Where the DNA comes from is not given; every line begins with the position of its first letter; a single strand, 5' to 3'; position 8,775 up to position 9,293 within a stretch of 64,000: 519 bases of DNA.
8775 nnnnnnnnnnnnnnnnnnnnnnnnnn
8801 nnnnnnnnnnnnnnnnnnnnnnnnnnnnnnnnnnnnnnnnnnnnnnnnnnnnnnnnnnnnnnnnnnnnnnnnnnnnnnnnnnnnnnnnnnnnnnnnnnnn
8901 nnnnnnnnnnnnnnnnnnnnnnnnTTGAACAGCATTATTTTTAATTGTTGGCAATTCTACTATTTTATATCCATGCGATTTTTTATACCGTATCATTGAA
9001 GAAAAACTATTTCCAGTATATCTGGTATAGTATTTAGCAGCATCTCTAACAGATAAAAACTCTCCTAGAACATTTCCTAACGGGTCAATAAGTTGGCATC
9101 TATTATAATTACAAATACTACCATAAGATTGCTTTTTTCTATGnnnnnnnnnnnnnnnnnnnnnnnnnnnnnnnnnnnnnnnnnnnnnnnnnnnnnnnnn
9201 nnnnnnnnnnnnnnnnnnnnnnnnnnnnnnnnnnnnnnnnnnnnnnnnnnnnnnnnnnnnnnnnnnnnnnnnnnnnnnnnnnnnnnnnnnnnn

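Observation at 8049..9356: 436-aa intein with a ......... homing endonuclease in the replicative DnaE-type polymerase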

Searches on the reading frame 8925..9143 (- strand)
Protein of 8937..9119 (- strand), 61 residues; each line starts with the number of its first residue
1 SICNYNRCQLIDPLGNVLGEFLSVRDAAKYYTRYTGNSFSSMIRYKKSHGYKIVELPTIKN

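Call 72: predict_structure(alignment_id=A3)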
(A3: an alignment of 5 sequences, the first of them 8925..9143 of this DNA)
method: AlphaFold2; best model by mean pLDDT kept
length: 73 residues; sequences in the alignment: 5
mean_pLDDT: 79.6   pTM: 0.64
mean pLDDT of the five models: 79.6, 79.1, 79.1, 78.6, 78.2
residues with pLDDT >= 90: 47; 70-90: 5; 50-70: 6; < 50: 15
segments of 3 or more residues with pLDDT < 50: 1-12, 71-73
pLDDT, mean of each block of 10 residues (from residue 1): 41 78 94 95 95 95 72 41
secondary structure, 60 per line:
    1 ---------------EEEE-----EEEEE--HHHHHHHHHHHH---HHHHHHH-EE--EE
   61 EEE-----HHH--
elements in order: E16-19 E25-29 H32-43 H47-53 E59-63

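Call 74: fold_search(model_id=the predicted structure, library=pdb)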
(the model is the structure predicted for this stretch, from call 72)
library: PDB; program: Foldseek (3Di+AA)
matches with E <= 10: 226; with E <= 0.001: 0
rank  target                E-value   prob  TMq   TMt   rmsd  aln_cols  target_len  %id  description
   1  1u3e_M                2.5e-02  0.99  0.49  0.24   4.8        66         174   18  DNA binding and cleavage by the HNH homing endonuclease I-HmuI (released 2004-08-31)
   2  9kja                  6.4e-01  0.33  0.38  0.39   4.8        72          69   17  Anti-CRISPR protein AcrVA3 (released 2025-11-12)
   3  5xko_A                2.3e+00  0.38  0.36  0.17   1.5        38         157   18  Crystal structure of native Msmeg3575 deaminase from Mycobacterium smegmatis (released 2017-08-09)
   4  1t0y_MODEL_1_A        2.3e+00  0.11  0.27  0.23   5.9        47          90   21  Solution Structure of a Ubiquitin-Like Domain from Tubulin-binding Cofactor B (released 2004-04-27)
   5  5ev0_B                2.3e+00  0.08  0.21  0.12   6.7        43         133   12  Crystal structure of ragweed profilin Amb a 8 in complex with poly-Pro14 (released 2016-06-08)
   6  1yd6_A                2.3e+00  0.07  0.29  0.24   6.9        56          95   14  Crystal structure of the GIY-YIG N-terminal endonuclease domain of UvrC from Bacillus caldotenax (released 2005-03-01)
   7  4kqd_A                2.3e+00  0.06  0.21  0.14   9.5        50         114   14  The crystal Structure of the N-terminal PAS domain of the F plasmid TraJ (released 2014-07-02)
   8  5xkp_A                2.4e+00  0.38  0.36  0.17   1.2        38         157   18  Crystal structure of Msmeg3575 in complex with 5-azacytosine (released 2017-08-09)
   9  5xkq_A                2.4e+00  0.35  0.36  0.17   1.5        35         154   20  Crystal structure of Msmeg3575 in complex with ammeline (released 2017-08-09)
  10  1nrj_A                2.4e+00  0.04  0.20  0.12   7.6        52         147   13  Signal Recognition Particle Receptor Beta-Subunit in Complex with the SRX Domain from the Alpha-Subunit (released 2003-03-25)
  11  5xkq_B                2.6e+00  0.28  0.33  0.16   2.0        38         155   18  Crystal structure of Msmeg3575 in complex with ammeline (released 2017-08-09)
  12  5xkq_C                2.6e+00  0.28  0.33  0.16   2.0        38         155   18  Crystal structure of Msmeg3575 in complex with ammeline (released 2017-08-09)
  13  5c90_F                2.8e+00  0.05  0.28  0.12  14.9        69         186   16  Staphylococcus aureus ClpP mutant - Y63A (released 2016-05-25)
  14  6l40_A                3.0e+00  0.05  0.28  0.13  15.0        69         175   16  Discovery of novel peptidomimetic boronate ClpP inhibitors with noncanonical enzyme mechanism as potent virulence bloc (released 2020-07-08)
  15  8cj4_G                3.0e+00  0.05  0.27  0.13  14.9        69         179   16  Crystal structure of ClpP from Staphylococcus epidermidis, tetradecamer (released 2024-01-17)
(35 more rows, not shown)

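Call 77: search_dna_similar(query=window:8937-9119:-, collection=phages, mode=protein, max_evalue=5, max_rows=40)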
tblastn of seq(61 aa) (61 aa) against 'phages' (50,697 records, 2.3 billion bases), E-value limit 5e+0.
No match.

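Call 80: find_homologous_proteins(query=A4, max_evalue=0.01)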
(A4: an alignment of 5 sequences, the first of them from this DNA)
Query A4 (5 sequences): 5 candidates shared short words with the query, none scored E <= 0.01.

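Call 81: search_solved_structures(query=A4, max_evalue=10, show_alignments=2)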
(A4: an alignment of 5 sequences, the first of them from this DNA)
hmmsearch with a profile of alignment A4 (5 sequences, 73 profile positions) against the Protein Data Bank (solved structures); distinct sequences matched with E-value up to 10: 4.
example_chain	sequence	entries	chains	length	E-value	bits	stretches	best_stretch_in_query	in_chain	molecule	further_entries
8w1p_H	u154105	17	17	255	0.42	13.8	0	9-34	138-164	Cas5 | Cas5f | hypothetical protein J6N51_11000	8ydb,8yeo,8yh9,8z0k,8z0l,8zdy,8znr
7m5t_A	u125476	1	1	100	1.3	12.3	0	18-37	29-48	De novo designed protein 0515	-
4v3p_Ls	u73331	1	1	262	1.6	12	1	2-26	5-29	60S acidic ribosomal protein P0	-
1li5_A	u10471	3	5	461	1.8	11.8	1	22-59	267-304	CYSTEINYL-TRNA SYNTHETASE | Cysteine--tRNA ligase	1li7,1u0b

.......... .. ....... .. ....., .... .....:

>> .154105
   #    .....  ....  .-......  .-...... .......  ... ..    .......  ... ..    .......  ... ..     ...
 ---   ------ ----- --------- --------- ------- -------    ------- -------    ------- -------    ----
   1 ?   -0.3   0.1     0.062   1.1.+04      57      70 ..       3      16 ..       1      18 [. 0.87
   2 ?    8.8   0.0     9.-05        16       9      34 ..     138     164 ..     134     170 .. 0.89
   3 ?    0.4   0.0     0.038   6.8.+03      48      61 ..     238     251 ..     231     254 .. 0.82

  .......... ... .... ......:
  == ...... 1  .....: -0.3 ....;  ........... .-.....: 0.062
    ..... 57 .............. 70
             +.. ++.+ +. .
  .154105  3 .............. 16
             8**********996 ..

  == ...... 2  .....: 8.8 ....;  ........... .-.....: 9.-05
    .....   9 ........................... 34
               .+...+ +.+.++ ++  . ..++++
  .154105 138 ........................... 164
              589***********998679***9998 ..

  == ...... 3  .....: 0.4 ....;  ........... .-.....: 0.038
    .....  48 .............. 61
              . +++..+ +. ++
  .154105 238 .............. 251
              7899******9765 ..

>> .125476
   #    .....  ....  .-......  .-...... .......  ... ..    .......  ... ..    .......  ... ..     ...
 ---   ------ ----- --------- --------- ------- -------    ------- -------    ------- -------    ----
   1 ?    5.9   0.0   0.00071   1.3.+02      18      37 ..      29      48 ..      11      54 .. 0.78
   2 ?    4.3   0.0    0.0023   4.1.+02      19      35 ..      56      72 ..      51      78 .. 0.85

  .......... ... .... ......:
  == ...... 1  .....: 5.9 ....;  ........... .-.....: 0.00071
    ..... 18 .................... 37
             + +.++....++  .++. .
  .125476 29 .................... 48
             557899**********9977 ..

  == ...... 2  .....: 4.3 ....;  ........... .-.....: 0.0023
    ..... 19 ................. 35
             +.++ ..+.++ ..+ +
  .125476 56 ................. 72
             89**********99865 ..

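Call 82: search_protein_families(library=phrogs, alignment_id=A4, max_evalue=1)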
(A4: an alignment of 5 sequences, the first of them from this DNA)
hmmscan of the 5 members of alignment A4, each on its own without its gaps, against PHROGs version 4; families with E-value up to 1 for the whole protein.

A. member 1, seq(73 aa): 1 family
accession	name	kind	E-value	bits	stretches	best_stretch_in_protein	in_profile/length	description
phrog_10041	-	unknown function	0.29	12.3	1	36-62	4-30/60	-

B. families by the number of members that match (of 5 scanned): 6 families
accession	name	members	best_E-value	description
phrog_10136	-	1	0.069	-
phrog_19411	-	1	0.09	-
phrog_37355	-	1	0.12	-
phrog_38138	-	1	0.19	-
phrog_10041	-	1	0.29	-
phrog_27860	-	1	0.34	-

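Call 85: fold_search(model_id=the predicted structure, library=viral)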
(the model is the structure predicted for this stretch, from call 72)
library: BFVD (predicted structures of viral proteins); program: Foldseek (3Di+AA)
matches with E <= 10: 880; with E <= 0.001: 0
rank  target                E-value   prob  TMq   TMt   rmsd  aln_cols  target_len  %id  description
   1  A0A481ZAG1            5.3e-03  0.99  0.40  0.13   5.7        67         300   19  NUMOD1 domain protein [Pithovirus LCPAC401]
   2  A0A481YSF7            8.5e-03  1.00  0.49  0.50   4.3        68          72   18  NUMOD1 domain protein [Marseillevirus LCMAC101]
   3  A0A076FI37            9.7e-03  1.00  0.57  0.12   5.5        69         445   16  Putative HNH endonuclease [Aureococcus anophagefferens virus]
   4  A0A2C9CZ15            1.2e-02  1.00  0.52  0.13   3.8        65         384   23  Phage protein [Yersinia phage fHe-Yen9-03]
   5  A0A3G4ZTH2            1.3e-02  1.00  0.54  0.10   4.1        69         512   20  HNH endonuclease [Terrestrivirus sp.]
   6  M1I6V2                1.3e-02  0.99  0.46  0.16   5.9        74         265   19  (no name in the UniProt tables at hand)
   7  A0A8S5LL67            1.5e-02  1.00  0.54  0.21   4.5        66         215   18  Homing endonuclease [Siphoviridae sp. ctKcB20]
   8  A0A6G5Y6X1            1.6e-02  0.98  0.44  0.23   3.4        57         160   19  (no name in the UniProt tables at hand)
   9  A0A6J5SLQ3            1.8e-02  1.00  0.53  0.29   3.8        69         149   20  GIY-YIG_SF domain containing protein [uncultured Caudovirales phage]
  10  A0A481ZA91            1.8e-02  0.99  0.48  0.10   6.0        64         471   20  HNH endonuclease [Pithovirus LCPAC401]
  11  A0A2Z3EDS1            1.9e-02  1.00  0.60  0.22   2.1        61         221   15  (no name in the UniProt tables at hand)
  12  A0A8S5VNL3            2.2e-02  0.99  0.47  0.18   2.7        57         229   21  (no name in the UniProt tables at hand)
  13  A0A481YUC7            2.3e-02  0.99  0.50  0.11   3.3        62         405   24  HNH endonuclease [Marseillevirus LCMAC102]
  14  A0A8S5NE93            2.3e-02  0.97  0.45  0.22   5.4        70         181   11  Homing endonuclease [Siphoviridae sp. ctrok7]
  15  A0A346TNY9            2.8e-02  0.99  0.52  0.24   7.4        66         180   15  (no name in the UniProt tables at hand)
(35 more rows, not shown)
